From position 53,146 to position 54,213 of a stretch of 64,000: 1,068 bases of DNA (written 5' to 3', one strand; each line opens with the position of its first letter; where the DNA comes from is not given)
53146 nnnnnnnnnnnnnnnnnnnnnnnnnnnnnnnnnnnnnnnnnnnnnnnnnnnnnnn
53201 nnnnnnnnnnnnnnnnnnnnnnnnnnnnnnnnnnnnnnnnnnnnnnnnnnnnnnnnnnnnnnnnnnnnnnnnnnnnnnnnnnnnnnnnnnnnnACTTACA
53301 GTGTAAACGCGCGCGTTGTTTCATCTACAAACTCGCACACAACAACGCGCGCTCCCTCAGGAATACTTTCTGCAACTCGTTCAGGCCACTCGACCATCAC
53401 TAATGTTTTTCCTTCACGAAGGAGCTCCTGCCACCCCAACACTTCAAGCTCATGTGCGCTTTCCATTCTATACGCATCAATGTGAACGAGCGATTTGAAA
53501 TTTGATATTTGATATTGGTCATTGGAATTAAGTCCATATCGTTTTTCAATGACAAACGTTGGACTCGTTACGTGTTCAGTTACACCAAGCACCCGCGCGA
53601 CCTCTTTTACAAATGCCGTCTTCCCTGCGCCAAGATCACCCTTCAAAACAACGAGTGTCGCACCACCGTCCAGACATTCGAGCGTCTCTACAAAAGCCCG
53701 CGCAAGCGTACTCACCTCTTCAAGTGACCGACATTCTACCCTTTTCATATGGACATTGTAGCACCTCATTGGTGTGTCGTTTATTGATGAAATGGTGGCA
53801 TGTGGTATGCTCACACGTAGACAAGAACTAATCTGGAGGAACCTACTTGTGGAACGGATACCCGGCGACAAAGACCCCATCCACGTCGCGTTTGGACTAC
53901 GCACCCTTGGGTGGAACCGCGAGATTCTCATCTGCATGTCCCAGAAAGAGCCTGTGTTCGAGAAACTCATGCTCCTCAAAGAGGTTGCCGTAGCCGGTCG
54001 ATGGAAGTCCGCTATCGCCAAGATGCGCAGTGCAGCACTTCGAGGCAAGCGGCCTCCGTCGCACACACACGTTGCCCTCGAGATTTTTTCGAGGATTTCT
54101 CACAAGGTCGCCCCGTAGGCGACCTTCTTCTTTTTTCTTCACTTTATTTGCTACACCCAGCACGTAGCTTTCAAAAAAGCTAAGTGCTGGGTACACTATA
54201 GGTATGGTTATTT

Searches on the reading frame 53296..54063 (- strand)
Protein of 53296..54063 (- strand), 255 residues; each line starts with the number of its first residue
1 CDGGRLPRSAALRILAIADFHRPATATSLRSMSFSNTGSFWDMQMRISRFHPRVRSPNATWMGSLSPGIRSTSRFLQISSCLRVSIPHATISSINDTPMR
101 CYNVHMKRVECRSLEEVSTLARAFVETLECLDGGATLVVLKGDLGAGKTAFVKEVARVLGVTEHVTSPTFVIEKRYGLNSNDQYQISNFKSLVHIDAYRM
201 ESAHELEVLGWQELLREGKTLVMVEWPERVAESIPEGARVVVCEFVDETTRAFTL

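Call 52: search_protein_families(library=pfam, proteins=[window:53296-54063:-], max_evalue=0.01)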
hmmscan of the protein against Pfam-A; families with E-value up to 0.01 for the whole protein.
window:53296-54063:- (255 aa): 1 family
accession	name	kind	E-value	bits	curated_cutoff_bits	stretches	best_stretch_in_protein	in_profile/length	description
PF02367.23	TsaE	-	1.4e-29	103.1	26.6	1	113-238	3-113/128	Threonylcarbamoyl adenosine biosynthesis protein TsaE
